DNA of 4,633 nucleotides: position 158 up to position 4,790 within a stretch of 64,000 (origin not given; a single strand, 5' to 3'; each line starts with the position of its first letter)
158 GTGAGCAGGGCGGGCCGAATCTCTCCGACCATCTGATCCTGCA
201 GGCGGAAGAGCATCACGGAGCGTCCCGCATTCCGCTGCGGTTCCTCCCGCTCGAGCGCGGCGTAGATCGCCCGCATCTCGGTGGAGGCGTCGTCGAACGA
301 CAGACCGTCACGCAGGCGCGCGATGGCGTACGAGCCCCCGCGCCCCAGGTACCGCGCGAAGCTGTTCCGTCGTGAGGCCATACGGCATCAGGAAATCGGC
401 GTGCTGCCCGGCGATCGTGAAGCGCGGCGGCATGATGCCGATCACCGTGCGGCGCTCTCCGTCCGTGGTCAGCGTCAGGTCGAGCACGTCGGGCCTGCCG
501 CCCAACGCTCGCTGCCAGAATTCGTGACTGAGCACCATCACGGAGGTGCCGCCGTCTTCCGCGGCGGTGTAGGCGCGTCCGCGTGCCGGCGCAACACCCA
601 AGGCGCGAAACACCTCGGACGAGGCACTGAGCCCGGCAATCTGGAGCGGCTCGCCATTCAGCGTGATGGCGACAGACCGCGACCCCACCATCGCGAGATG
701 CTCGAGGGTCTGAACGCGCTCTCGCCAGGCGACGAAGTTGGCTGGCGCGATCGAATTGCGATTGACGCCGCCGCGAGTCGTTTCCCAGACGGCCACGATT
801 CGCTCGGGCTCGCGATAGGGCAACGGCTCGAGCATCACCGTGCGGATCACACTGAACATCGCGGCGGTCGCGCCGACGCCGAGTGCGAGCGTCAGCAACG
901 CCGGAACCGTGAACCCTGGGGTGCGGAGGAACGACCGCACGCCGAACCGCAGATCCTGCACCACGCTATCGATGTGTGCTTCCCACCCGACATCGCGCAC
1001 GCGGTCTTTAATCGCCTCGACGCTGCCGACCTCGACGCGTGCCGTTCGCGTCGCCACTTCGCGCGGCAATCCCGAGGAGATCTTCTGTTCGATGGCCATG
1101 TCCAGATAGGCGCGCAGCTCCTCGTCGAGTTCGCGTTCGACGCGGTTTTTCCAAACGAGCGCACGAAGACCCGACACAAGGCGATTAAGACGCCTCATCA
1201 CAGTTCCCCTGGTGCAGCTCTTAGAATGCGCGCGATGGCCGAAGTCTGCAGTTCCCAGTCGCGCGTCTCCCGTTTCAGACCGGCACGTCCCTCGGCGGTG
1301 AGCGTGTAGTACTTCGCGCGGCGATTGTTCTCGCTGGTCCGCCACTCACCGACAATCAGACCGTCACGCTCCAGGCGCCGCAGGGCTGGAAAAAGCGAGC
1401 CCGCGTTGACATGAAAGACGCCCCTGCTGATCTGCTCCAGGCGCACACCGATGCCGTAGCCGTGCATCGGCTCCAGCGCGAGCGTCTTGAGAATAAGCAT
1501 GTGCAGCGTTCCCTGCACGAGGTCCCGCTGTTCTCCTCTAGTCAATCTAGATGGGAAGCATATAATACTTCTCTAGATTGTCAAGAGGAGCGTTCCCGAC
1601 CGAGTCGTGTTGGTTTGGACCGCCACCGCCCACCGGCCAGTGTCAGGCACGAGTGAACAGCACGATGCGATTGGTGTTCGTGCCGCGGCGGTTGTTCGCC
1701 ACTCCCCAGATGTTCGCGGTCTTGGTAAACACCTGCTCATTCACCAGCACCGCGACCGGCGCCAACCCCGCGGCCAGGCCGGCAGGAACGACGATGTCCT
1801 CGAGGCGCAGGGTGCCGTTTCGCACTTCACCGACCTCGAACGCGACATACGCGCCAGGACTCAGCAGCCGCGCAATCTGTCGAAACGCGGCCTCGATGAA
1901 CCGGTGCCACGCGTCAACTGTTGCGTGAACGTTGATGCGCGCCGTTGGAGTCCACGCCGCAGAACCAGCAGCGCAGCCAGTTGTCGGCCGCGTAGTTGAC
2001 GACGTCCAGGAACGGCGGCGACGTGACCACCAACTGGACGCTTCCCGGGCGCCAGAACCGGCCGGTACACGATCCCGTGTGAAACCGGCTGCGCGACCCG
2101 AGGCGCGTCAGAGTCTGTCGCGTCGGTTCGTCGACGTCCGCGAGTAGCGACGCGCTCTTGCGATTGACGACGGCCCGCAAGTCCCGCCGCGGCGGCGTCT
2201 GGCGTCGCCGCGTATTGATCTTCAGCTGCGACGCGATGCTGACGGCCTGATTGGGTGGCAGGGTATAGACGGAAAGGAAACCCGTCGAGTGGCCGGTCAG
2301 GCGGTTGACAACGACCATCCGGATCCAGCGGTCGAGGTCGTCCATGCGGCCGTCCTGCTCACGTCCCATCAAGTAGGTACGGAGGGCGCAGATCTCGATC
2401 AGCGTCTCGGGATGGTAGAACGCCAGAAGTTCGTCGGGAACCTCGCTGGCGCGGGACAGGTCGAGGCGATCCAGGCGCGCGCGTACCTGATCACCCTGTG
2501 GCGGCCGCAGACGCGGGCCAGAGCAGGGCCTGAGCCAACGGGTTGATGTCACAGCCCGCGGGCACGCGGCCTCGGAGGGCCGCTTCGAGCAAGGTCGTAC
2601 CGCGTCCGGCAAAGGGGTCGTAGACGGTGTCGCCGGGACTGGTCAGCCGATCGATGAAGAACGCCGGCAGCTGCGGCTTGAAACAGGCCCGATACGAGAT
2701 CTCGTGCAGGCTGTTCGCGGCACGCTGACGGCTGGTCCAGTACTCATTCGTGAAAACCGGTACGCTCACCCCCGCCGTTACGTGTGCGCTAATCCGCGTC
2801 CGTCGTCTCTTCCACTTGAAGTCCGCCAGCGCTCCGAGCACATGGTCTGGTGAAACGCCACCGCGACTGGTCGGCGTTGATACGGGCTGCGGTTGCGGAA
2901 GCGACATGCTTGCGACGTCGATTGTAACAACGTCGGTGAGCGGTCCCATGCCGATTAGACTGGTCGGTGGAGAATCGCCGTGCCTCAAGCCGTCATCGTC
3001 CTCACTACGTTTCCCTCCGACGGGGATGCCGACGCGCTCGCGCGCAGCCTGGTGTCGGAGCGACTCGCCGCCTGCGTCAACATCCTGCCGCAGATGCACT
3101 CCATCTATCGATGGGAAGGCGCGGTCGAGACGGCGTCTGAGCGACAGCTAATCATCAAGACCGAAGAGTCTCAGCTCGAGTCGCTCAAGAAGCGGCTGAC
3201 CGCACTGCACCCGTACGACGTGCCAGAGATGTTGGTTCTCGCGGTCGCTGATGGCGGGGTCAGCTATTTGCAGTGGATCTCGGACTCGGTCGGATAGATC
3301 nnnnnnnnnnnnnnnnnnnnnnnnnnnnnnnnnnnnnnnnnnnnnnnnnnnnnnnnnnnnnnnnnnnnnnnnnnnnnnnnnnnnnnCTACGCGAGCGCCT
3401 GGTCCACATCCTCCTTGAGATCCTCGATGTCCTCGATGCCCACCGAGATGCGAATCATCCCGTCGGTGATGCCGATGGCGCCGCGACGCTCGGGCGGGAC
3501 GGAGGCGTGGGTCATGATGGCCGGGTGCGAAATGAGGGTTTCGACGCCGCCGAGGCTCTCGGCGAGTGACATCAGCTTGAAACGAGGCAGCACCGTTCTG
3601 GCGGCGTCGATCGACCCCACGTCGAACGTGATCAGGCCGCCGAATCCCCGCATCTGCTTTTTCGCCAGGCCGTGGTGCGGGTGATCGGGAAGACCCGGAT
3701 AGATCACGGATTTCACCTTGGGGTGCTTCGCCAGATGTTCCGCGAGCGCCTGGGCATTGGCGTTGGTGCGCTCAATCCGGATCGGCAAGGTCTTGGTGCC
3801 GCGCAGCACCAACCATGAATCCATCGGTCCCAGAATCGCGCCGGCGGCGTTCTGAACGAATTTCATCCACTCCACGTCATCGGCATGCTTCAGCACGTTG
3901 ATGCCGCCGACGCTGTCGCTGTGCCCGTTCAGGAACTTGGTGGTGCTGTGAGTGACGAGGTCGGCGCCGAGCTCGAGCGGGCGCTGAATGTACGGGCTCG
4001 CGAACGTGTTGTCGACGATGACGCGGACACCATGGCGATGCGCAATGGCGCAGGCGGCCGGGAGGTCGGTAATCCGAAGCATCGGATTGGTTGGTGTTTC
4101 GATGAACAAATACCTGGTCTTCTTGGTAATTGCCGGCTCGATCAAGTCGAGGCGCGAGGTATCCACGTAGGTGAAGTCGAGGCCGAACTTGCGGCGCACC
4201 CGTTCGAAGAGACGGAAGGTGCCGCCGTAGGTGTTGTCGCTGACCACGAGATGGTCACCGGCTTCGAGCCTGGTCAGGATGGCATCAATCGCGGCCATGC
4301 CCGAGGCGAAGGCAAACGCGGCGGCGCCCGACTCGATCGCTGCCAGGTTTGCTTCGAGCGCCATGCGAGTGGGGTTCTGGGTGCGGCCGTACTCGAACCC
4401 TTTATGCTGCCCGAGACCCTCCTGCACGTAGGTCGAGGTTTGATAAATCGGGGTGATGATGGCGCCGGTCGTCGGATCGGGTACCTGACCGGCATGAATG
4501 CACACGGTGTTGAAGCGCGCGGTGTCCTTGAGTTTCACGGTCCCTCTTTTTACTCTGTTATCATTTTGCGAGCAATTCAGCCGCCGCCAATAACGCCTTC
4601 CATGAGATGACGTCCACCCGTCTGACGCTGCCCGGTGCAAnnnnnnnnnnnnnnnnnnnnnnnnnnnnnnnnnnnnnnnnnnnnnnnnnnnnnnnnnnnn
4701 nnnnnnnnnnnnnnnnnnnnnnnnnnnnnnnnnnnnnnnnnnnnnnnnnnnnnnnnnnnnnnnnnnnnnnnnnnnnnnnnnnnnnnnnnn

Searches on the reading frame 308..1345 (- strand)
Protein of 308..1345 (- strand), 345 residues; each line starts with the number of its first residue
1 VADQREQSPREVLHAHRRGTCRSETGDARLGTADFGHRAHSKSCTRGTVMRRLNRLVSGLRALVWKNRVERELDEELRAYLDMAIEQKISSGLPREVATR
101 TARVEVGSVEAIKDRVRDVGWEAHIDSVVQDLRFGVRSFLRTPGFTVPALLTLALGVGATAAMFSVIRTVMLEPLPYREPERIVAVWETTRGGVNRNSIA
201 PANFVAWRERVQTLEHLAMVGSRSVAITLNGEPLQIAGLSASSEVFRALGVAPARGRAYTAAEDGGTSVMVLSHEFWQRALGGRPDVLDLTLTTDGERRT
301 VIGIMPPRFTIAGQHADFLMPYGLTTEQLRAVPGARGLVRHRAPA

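Call 41: search_protein_families(library=pfam, proteins=[window:308-1345:-])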
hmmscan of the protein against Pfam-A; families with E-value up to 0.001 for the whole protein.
window:308-1345:- (345 aa): 1 family
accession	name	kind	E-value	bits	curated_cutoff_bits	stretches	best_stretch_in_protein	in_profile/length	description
PF12704.14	MacB_PCD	-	1.5e-15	58.5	27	1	149-327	4-176/207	MacB-like periplasmic core domain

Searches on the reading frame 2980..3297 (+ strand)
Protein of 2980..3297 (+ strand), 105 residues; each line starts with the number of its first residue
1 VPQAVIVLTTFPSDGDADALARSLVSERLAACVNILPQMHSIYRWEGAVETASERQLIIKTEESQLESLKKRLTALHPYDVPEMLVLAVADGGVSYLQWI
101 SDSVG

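Call 41: search_protein_families(library=pfam, proteins=[window:2980-3297:+])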
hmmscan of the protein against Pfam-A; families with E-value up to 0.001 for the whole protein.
window:2980-3297:+ (105 aa): 1 family
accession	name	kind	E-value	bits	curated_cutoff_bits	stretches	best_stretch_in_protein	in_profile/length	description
PF03091.20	CutA1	-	2.1e-36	124.1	22.4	1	5-102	1-98/99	CutA1 divalent ion tolerance protein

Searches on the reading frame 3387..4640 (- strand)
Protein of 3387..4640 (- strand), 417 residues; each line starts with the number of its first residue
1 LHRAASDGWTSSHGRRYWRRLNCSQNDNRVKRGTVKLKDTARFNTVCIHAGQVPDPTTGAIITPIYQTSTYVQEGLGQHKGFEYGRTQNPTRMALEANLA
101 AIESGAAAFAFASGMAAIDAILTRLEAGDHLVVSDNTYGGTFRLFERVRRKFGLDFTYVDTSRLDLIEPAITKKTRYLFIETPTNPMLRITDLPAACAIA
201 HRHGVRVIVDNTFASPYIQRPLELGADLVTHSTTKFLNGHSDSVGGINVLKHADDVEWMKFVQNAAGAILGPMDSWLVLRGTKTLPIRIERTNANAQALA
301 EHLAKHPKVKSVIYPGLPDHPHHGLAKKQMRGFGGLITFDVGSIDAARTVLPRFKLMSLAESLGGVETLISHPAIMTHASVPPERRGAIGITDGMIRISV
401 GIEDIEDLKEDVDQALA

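Call 41: search_protein_families(library=pfam, proteins=[window:3387-4640:-])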
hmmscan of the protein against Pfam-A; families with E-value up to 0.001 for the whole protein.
window:3387-4640:- (417 aa): 4 families
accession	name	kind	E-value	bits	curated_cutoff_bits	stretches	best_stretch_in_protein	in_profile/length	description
PF01053.26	Cys_Met_Meta_PP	-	7.9e-150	499.1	27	1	45-416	2-380/381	Cys/Met metabolism PLP-dependent enzyme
PF00266.25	Aminotran_5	-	3e-05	23.6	21.5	1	117-237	77-203/371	Aminotransferase class-V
PF00155.27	Aminotran_1_2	-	5.3e-05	23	19.7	1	106-214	65-189/361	Aminotransferase class I and II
PF01041.23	DegT_DnrJ_EryC1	-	8.4e-05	22.4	19.8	1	89-211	23-146/360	DegT/DnrJ/EryC1/StrS aminotransferase family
